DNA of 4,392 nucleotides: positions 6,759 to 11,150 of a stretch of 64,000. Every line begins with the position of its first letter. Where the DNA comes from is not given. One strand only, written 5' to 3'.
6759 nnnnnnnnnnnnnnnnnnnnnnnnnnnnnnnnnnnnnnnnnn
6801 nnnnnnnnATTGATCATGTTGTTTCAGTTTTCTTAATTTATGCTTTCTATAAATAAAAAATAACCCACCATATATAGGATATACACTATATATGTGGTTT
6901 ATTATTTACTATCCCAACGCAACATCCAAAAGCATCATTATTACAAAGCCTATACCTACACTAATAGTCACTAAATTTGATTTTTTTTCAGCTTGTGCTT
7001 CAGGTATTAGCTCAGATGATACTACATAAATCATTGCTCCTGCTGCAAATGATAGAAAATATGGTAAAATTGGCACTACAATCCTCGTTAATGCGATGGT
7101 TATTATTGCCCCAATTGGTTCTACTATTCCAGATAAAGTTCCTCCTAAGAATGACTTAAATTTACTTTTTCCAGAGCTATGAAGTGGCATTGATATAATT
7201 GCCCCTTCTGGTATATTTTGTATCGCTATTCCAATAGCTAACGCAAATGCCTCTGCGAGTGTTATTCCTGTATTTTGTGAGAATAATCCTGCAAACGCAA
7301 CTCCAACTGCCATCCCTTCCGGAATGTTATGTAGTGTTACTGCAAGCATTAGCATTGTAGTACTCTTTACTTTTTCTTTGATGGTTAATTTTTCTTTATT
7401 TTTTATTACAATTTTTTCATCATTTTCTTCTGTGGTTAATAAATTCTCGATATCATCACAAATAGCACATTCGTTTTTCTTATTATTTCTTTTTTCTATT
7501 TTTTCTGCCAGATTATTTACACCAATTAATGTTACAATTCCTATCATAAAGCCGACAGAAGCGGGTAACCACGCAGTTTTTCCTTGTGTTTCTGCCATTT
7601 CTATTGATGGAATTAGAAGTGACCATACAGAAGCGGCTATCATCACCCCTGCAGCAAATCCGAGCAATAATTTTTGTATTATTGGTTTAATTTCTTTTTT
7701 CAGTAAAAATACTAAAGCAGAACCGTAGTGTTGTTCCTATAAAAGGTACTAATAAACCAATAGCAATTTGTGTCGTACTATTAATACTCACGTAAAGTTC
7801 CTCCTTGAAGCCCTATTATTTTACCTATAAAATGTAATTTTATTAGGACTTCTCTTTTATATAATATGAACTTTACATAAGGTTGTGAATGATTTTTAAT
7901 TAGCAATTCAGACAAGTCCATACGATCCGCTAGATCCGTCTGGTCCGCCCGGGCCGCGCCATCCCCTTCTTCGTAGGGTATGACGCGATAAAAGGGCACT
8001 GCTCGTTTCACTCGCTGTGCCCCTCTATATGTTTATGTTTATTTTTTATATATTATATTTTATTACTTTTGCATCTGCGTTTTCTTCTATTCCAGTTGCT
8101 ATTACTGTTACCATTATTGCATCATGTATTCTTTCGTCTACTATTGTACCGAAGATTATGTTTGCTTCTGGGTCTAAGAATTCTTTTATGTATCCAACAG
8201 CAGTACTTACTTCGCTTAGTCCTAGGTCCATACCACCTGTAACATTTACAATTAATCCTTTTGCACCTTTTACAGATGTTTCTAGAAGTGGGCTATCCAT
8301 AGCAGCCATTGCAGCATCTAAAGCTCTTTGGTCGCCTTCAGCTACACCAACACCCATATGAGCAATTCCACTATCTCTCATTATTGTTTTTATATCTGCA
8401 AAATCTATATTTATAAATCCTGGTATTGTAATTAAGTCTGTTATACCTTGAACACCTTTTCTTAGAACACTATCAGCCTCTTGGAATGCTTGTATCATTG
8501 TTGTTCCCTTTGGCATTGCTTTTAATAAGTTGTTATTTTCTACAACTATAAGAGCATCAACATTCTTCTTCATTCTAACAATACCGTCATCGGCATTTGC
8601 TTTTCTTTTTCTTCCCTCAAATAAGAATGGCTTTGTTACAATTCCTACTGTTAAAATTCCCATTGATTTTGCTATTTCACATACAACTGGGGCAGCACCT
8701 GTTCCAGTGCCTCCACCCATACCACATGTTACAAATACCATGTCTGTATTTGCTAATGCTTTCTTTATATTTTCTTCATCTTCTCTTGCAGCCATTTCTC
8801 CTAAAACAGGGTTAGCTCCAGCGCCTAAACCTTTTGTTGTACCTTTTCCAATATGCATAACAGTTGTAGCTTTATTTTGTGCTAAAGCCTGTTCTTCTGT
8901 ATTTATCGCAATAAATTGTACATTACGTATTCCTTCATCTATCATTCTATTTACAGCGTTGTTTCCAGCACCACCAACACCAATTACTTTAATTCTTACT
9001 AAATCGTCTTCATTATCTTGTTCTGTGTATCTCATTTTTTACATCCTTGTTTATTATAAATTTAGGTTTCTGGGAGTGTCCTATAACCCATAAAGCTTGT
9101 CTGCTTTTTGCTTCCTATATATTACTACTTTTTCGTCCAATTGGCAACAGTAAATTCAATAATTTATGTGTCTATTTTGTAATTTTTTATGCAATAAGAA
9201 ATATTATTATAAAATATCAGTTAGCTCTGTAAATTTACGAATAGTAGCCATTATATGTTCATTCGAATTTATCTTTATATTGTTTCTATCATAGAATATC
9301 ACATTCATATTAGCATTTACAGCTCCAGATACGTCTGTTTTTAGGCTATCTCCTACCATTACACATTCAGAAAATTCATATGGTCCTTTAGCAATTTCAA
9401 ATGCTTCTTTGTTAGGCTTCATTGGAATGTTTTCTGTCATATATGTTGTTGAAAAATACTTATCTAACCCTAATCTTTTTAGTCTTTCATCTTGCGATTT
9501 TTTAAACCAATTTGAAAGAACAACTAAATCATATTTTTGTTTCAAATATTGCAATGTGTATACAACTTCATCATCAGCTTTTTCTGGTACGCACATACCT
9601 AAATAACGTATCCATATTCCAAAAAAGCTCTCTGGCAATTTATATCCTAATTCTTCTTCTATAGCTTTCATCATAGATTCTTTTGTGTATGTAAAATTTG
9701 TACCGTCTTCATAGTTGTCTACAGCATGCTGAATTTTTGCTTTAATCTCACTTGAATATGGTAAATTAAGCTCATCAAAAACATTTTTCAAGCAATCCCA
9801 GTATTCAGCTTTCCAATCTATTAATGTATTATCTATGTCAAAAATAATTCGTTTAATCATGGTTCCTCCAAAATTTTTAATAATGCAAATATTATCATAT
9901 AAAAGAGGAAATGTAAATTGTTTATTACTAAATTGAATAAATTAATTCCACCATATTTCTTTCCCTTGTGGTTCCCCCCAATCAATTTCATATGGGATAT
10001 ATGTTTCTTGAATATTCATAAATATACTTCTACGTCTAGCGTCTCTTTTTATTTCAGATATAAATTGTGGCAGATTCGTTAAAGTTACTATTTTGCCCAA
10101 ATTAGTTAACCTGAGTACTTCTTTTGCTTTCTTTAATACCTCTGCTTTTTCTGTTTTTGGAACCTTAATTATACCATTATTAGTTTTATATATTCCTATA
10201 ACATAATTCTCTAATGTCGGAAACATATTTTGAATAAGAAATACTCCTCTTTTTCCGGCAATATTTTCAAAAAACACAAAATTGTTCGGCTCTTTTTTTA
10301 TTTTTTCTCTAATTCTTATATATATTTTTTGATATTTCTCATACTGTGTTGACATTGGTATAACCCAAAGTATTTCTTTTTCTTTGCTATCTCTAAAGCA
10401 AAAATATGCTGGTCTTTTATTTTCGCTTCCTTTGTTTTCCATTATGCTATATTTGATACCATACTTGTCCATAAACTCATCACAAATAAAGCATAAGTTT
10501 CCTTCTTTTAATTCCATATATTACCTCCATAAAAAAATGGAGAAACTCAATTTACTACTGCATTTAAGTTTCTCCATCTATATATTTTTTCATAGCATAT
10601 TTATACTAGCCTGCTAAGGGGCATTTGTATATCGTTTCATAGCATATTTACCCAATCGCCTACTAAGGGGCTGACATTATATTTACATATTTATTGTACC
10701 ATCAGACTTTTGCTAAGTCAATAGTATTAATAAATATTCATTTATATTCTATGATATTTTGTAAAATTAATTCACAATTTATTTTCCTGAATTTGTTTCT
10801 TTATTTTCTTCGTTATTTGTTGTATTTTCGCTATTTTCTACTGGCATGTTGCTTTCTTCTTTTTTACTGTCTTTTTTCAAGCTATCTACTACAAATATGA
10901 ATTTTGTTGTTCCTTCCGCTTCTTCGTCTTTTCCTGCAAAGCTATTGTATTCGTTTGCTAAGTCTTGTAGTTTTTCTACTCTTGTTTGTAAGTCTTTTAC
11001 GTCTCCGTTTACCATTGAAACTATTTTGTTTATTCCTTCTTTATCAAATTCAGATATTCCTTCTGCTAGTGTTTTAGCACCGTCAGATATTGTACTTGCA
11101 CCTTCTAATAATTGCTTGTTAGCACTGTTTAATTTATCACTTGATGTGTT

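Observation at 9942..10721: Complete type III toxin-antitoxin locus (RNA-repeat antitoxin plus ToxN/AbiQ-like toxin), probably unannotated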

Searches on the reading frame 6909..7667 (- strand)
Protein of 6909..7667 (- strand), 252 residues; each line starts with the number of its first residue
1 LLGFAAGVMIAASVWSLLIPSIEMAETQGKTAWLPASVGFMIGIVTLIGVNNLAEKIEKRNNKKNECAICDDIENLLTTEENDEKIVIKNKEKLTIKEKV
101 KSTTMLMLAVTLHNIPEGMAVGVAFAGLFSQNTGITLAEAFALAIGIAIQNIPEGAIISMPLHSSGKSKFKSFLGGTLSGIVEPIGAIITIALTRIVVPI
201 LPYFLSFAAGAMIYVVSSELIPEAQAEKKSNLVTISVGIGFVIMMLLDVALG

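Call 47: search_protein_families(library=pfam, proteins=[window:6909-7667:-], max_evalue=0.00001)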
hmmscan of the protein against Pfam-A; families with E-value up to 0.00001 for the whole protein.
window:6909-7667:- (252 aa): 1 family
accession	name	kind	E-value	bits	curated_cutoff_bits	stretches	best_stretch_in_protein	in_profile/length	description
PF02535.28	Zip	-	1.1e-26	94.3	35.1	1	2-247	41-322/323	ZIP Zinc transporter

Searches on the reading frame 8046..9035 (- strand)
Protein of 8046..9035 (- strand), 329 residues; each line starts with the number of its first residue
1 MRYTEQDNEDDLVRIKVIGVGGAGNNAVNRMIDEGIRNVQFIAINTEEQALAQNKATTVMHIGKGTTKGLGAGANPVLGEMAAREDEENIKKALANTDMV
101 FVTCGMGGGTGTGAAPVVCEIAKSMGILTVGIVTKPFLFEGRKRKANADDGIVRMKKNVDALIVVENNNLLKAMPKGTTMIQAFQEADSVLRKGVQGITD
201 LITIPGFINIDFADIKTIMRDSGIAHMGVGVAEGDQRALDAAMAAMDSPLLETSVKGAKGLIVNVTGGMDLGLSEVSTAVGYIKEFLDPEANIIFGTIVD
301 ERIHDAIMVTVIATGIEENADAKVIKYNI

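Call 47: search_protein_families(library=pfam, proteins=[window:8046-9035:-], max_evalue=0.00001)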
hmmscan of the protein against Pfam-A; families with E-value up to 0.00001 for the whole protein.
window:8046-9035:- (329 aa): 2 families
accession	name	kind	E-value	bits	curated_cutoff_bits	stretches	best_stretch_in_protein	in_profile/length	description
PF00091.31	Tubulin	-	3.7e-49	168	33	1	14-173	1-188/190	Tubulin/FtsZ family, GTPase domain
PF12327.13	FtsZ_C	-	2e-33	115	27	1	223-317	1-95/95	FtsZ family, C-terminal domain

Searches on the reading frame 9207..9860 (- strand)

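Call 47: search_protein_families(library=pfam, proteins=[window:9207-9860:-], max_evalue=0.00001)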
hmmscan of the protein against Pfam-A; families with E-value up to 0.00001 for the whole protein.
window:9207-9860:- (217 aa): 3 families
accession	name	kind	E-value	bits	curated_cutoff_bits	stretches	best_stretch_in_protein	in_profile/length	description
PF13419.12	HAD_2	-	4.8e-17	63.1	23.8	1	5-189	1-177/178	Haloacid dehalogenase-like hydrolase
PF00702.32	Hydrolase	-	1.3e-16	62.1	26.4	1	2-183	1-190/191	haloacid dehalogenase-like hydrolase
PF13242.12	Hydrolase_like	-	4e-09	36.7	22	1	148-193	4-51/75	HAD-hyrolase-like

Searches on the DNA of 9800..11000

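Call 13: search_rna_families(source=window, start=9800, end=11000, threshold=evalue, max_evalue=10, show_alignments=3)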
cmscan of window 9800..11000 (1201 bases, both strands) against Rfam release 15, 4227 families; matches with E-value up to 10: 4.
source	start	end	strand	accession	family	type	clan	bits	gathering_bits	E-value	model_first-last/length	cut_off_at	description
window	10394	10468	-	RF02183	ST7-OT3_1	Gene; lncRNA;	-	20.7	50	1.3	1-79/79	no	ST7 overlapping transcript 3 conserved region 1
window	10877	10946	-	RF02183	ST7-OT3_1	Gene; lncRNA;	-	18.5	50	3.6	1-79/79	no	ST7 overlapping transcript 3 conserved region 1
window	9952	10047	-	RF02191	TCL6_1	Gene; lncRNA;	-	18.1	60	0.34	1-113/113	no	T-cell leukemia/lymphoma 6 conserved region 1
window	10529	10585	-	RF00668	mir-302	Gene; miRNA;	CL00096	17.8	55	3.2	6-63/68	no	mir-302 microRNA precursor family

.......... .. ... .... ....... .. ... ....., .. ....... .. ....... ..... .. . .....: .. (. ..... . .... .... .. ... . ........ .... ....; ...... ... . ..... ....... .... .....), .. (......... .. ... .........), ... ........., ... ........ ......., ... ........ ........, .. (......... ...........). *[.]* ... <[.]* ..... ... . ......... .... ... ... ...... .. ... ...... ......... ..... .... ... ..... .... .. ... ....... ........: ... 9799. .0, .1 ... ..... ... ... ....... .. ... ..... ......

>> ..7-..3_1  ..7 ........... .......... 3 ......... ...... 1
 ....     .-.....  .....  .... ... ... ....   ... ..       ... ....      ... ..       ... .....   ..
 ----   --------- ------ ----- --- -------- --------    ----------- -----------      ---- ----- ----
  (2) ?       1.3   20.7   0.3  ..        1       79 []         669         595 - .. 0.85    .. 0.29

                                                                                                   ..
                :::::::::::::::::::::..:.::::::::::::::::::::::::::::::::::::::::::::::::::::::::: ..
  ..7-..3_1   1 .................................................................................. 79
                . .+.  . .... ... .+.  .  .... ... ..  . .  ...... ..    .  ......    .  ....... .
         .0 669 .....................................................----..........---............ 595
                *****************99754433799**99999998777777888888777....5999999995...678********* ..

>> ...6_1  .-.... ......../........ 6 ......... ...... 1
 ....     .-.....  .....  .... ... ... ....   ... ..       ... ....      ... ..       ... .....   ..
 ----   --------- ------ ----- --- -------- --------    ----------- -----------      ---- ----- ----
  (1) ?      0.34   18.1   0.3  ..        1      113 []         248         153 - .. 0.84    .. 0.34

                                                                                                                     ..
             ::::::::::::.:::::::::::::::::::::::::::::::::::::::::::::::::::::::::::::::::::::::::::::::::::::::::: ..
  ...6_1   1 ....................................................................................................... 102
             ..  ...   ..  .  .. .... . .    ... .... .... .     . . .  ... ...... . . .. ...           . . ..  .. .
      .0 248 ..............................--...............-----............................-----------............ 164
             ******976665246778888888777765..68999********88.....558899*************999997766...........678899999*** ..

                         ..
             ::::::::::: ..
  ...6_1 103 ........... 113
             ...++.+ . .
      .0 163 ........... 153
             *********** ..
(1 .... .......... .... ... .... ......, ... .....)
